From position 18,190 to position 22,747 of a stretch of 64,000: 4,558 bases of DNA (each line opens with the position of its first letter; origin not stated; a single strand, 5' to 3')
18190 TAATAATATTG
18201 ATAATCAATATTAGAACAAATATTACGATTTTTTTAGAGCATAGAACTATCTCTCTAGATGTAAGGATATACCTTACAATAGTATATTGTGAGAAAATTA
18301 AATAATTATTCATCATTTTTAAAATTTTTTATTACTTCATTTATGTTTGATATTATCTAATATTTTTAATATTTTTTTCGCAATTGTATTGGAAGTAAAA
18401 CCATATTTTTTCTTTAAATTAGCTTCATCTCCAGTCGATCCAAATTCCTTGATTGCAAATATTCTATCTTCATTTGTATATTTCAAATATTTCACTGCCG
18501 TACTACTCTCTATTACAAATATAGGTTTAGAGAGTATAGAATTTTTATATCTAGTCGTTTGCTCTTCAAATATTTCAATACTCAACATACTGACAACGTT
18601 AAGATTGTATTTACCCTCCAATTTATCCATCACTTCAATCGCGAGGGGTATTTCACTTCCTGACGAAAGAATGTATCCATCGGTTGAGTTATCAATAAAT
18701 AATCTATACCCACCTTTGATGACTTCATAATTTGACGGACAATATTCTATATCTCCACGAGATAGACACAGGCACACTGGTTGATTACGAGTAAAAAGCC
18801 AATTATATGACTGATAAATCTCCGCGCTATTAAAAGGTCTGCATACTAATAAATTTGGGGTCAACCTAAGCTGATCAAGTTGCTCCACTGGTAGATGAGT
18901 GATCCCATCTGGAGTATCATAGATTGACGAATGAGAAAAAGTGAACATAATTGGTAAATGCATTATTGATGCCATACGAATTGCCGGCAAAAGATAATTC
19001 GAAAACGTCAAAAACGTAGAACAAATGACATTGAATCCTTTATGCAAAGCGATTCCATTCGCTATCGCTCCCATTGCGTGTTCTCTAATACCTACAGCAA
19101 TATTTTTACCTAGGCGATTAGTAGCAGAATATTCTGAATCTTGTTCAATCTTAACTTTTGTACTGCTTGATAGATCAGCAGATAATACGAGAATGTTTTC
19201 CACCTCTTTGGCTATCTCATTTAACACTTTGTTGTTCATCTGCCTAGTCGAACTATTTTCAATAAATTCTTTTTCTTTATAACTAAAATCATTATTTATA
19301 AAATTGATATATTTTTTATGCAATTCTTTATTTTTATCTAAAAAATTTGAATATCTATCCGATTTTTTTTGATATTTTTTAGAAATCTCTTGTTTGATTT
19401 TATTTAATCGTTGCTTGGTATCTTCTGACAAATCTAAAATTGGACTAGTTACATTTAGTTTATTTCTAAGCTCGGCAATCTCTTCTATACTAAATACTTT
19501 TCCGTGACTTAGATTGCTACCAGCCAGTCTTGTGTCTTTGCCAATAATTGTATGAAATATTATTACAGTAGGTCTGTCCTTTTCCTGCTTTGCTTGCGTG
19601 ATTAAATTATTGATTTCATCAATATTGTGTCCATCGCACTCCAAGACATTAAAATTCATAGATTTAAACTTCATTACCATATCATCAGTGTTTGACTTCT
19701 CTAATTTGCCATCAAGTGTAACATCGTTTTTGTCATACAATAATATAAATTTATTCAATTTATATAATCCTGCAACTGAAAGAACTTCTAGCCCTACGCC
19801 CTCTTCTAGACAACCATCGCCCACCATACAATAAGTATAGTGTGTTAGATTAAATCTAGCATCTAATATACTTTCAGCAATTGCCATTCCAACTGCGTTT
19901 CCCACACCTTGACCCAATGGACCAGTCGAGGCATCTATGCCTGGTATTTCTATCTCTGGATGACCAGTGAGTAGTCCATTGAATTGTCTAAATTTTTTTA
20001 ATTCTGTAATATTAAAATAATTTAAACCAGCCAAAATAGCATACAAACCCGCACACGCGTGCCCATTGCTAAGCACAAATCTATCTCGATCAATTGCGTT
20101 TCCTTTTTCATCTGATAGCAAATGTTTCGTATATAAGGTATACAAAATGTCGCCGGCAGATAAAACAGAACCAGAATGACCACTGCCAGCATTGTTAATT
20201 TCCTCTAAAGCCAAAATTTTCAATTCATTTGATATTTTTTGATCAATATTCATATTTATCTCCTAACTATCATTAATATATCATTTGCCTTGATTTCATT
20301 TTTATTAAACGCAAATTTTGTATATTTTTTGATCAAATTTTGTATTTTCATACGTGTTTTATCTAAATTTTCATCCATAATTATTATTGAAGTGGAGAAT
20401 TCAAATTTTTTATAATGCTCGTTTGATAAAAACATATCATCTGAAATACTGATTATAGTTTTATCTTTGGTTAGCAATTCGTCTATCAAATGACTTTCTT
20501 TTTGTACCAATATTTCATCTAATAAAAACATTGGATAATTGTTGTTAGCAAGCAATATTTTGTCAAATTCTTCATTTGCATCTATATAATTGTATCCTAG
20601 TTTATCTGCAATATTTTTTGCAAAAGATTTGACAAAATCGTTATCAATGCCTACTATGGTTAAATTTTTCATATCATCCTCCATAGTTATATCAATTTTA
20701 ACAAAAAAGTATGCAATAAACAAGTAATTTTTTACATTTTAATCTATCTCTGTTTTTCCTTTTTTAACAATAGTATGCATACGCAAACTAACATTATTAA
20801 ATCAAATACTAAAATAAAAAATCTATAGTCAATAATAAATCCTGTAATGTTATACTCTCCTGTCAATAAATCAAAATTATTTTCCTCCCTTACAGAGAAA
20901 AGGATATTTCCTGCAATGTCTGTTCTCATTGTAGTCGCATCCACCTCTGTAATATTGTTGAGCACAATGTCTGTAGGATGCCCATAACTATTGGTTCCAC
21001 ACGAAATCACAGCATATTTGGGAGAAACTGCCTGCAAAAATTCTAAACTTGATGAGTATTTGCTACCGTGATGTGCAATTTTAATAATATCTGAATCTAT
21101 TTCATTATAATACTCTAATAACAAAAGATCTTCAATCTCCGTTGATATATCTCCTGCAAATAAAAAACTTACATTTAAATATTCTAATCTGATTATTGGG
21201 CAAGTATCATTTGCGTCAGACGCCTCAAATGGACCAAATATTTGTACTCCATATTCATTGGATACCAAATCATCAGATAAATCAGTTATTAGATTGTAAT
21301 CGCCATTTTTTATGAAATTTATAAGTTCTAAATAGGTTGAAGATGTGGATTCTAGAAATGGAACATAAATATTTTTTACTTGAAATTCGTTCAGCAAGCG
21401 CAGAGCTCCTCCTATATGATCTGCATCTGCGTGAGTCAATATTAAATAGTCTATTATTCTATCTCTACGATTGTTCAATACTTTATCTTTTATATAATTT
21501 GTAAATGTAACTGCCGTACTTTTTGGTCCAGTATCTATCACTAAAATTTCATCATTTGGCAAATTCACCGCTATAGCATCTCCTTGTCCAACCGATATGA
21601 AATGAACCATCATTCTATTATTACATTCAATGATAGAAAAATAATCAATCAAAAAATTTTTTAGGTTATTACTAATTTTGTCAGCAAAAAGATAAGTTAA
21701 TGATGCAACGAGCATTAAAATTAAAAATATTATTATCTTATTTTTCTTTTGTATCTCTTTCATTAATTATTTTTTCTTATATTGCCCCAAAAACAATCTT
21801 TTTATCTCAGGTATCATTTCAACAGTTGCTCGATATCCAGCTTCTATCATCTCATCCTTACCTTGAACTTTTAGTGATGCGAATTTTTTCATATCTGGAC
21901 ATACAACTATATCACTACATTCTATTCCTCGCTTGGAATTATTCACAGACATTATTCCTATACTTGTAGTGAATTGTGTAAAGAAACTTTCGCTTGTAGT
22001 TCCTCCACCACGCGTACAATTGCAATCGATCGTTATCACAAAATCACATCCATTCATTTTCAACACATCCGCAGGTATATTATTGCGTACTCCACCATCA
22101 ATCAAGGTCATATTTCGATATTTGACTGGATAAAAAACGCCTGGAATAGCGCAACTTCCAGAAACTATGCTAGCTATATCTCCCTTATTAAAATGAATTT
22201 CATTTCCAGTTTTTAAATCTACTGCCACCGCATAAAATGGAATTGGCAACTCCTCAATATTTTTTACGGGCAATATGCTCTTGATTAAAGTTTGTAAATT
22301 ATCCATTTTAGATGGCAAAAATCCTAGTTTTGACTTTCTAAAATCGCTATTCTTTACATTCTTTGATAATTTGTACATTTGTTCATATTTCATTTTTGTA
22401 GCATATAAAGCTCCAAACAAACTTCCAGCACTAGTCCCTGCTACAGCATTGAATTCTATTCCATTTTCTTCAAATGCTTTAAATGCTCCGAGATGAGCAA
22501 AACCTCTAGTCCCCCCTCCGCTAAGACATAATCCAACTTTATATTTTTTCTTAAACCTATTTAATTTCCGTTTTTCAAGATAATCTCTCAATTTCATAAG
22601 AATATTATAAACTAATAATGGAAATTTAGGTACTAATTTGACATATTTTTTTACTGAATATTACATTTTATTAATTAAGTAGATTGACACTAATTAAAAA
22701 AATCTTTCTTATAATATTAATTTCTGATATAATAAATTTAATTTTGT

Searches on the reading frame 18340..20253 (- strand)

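Call 82: search_protein_families(library=pfam, proteins=[window:18340-20253:-], max_evalue=0.00001)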
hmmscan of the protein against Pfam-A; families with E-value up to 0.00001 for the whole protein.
window:18340-20253:- (638 aa): 4 families
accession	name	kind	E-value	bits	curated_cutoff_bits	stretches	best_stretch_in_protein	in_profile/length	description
PF00456.26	Transketolase_N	-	6.2e-83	279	22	1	3-314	1-324/334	Transketolase, thiamine diphosphate binding domain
PF02779.29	Transket_pyr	-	2.3e-36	125.5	27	1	335-501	4-171/174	Transketolase, pyrimidine binding domain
PF22613.1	Transketolase_C_1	-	3.8e-17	63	27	1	514-620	1-113/113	Transketolase-like TK C-terminal domain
PF13292.11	DXP_synthase_N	-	5e-06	26.4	21.2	0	10-175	24-171/274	1-deoxy-D-xylulose-5-phosphate synthase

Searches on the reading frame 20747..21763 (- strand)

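Call 82: search_protein_families(library=pfam, proteins=[window:20747-21763:-], max_evalue=0.00001)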
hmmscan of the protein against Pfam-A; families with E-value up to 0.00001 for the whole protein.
window:20747-21763:- (339 aa): 1 family
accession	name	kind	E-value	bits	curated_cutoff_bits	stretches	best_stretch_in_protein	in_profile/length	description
PF00753.33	Lactamase_B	-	3.5e-16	60.2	22.7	1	58-256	3-195/196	Metallo-beta-lactamase superfamily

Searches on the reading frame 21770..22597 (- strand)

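Call 83: search_protein_families(library=pfam, proteins=[window:21770-22597:-], max_evalue=0.00001)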
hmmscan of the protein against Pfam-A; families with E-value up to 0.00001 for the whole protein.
window:21770-22597:- (276 aa): 1 family
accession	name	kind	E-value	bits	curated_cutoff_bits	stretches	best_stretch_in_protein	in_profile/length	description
PF01734.28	Patatin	-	1.5e-32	113.8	27.7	1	23-179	1-190/191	Patatin-like phospholipase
